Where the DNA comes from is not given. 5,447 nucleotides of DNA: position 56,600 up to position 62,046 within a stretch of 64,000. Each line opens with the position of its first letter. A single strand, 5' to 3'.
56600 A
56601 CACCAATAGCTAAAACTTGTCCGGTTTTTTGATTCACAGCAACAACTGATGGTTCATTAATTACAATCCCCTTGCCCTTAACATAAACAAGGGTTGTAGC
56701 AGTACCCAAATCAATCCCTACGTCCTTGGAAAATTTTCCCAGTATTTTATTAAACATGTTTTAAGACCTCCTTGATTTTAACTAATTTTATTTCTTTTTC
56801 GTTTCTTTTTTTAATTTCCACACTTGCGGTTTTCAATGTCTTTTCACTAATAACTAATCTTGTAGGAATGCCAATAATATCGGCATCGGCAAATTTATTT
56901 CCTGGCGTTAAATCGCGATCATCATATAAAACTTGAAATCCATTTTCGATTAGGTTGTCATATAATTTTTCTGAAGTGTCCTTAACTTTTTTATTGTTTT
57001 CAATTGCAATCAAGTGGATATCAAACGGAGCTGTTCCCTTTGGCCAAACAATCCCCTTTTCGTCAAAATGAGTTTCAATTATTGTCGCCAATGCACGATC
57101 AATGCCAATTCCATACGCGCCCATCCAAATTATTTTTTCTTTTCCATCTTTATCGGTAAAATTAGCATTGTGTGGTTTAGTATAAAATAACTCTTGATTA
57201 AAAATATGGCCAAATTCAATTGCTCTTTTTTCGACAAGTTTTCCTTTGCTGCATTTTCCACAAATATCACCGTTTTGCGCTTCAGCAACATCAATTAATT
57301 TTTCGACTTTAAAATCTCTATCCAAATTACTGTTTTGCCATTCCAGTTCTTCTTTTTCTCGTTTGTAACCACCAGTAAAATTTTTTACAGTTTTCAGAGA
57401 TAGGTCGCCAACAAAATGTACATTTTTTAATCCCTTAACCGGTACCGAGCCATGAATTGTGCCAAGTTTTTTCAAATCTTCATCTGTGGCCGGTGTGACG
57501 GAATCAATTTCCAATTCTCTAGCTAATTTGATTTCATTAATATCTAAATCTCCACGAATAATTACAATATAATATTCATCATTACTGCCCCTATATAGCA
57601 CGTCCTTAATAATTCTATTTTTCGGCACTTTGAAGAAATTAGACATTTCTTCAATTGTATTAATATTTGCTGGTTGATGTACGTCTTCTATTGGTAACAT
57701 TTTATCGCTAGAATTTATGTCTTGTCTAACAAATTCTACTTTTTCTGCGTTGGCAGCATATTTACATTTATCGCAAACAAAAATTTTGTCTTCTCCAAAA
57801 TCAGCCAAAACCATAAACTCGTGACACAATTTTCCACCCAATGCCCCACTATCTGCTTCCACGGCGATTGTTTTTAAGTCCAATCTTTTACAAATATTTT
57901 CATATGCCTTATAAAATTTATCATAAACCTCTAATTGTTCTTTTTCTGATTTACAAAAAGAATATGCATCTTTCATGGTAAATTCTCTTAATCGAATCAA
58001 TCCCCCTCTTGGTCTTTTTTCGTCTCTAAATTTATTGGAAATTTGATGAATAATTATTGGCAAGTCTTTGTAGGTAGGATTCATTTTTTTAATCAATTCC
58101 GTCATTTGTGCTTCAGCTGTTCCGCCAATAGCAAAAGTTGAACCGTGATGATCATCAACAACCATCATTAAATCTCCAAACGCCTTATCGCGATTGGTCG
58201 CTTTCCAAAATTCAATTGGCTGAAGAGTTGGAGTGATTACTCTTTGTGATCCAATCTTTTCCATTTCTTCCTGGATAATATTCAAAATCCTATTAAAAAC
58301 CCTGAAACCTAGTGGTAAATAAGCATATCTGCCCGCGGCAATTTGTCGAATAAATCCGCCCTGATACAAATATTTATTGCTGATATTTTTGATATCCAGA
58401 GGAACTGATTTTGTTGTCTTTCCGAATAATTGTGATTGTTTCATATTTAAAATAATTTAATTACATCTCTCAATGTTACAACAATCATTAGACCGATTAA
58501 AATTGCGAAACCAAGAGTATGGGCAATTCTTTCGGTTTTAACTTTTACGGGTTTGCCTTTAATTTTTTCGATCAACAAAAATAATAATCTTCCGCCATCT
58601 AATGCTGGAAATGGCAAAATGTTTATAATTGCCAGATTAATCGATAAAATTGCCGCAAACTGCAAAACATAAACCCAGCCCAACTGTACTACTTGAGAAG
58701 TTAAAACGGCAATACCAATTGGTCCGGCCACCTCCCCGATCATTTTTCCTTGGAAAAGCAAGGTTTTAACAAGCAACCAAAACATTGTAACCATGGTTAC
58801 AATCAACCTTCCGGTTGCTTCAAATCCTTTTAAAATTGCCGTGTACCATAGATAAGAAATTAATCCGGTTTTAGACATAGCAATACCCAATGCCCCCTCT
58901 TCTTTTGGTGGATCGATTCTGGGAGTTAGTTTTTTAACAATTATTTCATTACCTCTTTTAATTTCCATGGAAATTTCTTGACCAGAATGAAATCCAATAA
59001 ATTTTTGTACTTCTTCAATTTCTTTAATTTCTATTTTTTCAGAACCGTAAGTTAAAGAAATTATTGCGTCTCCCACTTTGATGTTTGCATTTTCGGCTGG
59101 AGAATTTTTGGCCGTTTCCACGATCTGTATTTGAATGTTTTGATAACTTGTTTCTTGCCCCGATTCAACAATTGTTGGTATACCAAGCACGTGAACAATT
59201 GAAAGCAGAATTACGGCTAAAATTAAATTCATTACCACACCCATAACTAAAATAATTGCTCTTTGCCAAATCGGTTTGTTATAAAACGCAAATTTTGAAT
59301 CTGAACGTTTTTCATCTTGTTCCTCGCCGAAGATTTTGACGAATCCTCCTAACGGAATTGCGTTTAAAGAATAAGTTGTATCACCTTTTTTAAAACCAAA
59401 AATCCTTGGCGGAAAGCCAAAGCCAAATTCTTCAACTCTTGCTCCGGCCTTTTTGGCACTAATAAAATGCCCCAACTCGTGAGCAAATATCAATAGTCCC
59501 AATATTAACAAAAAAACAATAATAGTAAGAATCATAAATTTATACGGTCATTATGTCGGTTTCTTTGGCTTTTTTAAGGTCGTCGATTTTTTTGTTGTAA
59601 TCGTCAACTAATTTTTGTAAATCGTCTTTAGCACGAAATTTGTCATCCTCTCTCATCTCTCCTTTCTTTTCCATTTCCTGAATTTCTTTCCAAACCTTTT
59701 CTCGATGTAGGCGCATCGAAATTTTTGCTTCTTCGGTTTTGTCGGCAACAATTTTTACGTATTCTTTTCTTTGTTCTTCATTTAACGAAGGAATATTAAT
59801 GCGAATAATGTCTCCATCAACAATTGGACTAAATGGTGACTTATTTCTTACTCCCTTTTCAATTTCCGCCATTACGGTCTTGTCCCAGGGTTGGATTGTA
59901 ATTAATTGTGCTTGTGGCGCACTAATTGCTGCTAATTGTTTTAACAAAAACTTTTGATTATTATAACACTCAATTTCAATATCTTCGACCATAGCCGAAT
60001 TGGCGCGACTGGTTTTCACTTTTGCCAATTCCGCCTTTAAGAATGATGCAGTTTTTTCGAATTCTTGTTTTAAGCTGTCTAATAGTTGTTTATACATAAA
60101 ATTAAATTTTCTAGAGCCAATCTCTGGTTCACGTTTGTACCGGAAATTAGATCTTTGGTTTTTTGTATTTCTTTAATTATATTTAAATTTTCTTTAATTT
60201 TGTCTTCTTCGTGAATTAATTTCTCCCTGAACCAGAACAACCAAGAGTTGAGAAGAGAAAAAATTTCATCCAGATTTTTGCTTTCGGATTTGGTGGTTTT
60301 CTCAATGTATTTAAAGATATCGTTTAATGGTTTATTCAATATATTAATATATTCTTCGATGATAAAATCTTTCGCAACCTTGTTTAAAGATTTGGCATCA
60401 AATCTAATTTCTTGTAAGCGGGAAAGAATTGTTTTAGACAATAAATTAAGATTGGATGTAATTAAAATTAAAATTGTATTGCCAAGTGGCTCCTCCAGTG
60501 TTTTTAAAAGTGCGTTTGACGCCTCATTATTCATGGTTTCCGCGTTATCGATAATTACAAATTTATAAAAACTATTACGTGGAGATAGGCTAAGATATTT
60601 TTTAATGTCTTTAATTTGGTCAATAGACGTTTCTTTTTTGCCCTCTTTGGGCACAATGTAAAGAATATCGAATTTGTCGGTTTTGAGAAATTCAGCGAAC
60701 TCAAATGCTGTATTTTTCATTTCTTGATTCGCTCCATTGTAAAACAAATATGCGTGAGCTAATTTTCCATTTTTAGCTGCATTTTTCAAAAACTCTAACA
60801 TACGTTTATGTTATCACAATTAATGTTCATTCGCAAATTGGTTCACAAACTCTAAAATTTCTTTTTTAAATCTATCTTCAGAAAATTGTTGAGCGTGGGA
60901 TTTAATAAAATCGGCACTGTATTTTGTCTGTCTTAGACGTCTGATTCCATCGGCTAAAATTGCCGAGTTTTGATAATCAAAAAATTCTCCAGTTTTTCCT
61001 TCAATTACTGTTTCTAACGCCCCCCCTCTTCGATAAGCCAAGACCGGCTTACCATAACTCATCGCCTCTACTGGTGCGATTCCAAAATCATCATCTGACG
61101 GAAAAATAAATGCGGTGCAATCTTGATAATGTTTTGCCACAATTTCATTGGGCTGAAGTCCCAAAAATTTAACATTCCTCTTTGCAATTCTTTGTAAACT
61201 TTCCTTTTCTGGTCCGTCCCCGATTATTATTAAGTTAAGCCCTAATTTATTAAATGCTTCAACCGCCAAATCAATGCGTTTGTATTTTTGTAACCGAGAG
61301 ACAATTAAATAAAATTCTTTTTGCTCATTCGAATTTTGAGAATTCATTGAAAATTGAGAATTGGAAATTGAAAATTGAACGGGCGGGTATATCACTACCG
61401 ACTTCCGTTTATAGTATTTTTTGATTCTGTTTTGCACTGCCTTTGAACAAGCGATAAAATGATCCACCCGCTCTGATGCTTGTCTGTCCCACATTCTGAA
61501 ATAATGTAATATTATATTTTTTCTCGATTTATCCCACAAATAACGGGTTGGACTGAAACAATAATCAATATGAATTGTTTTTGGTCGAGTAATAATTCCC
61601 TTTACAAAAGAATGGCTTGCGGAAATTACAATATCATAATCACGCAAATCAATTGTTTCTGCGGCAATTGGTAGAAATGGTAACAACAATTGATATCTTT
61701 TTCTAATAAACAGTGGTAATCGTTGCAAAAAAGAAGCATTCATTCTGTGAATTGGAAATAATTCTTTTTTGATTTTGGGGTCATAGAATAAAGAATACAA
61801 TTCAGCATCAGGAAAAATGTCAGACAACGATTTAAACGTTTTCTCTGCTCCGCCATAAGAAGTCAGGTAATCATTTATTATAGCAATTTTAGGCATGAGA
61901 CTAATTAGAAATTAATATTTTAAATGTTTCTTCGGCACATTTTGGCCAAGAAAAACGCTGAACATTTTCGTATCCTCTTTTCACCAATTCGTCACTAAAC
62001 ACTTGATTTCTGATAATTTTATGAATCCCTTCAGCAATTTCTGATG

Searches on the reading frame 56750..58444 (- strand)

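Call 7: search_protein_families(library=pfam, proteins=[window:56750-58444:-], max_evalue=0.00001)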
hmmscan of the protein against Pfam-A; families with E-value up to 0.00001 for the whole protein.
window:56750-58444:- (564 aa): 3 families
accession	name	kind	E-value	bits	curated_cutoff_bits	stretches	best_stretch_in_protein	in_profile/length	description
PF00587.30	tRNA-synt_2b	-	2.3e-24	86.9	29.3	1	97-459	4-179/179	tRNA synthetase class II core domain (G, H, P, S and T)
PF03129.25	HGTP_anticodon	-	9.2e-18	64.6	21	1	478-562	4-89/94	Anticodon binding domain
PF04073.20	tRNA_edit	-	2e-16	60.6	25.5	1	260-359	3-105/123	Aminoacyl-tRNA editing domain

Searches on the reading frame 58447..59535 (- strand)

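Call 9: search_protein_families(library=pfam, proteins=[window:58447-59535:-], max_evalue=0.00001)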
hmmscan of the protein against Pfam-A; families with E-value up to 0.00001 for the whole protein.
window:58447-59535:- (362 aa): 1 family
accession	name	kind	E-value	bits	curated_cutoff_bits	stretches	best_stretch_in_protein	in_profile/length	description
PF02163.28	Peptidase_M50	-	8e-60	202.3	27.2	1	8-348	2-220/221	Peptidase family M50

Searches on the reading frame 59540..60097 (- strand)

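Call 9: search_protein_families(library=pfam, proteins=[window:59540-60097:-], max_evalue=0.00001)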
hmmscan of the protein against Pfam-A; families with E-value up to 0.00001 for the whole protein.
window:59540-60097:- (185 aa): 1 family
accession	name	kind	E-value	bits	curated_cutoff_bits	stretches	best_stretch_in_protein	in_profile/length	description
PF01765.24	RRF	-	2.3e-45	154.8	29.7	1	20-183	1-164/164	Ribosome recycling factor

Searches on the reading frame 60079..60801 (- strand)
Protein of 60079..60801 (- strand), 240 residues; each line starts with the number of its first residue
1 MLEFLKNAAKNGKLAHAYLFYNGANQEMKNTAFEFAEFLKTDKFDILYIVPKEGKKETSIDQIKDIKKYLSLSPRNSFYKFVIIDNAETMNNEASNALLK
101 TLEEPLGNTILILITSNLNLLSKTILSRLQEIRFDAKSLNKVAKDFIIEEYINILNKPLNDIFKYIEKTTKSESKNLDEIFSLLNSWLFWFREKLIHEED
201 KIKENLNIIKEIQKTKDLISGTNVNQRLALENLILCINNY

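Call 9: search_protein_families(library=pfam, proteins=[window:60079-60801:-], max_evalue=0.00001)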
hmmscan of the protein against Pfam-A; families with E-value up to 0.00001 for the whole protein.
window:60079-60801:- (240 aa): 1 family
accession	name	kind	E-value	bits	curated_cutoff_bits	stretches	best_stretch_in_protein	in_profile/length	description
PF13177.12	DNA_pol3_delta2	-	7.8e-31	107.7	27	1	45-136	70-159/161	DNA polymerase III, delta subunit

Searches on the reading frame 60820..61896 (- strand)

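Call 9: search_protein_families(library=pfam, proteins=[window:60820-61896:-], max_evalue=0.00001)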
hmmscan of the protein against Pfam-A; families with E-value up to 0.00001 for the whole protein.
window:60820-61896:- (358 aa): 3 families
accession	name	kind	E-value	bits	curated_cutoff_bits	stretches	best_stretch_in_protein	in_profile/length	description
PF00534.26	Glycos_transf_1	-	1.2e-30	106.7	26.4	1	182-324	4-158/172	Glycosyl transferases group 1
PF13692.12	Glyco_trans_1_4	-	2.8e-23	83.2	27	1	197-321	5-139/142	Glycosyl transferases group 1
PF13439.12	Glyco_transf_4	-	3.2e-11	44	28.5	1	52-173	38-166/170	Glycosyltransferase Family 4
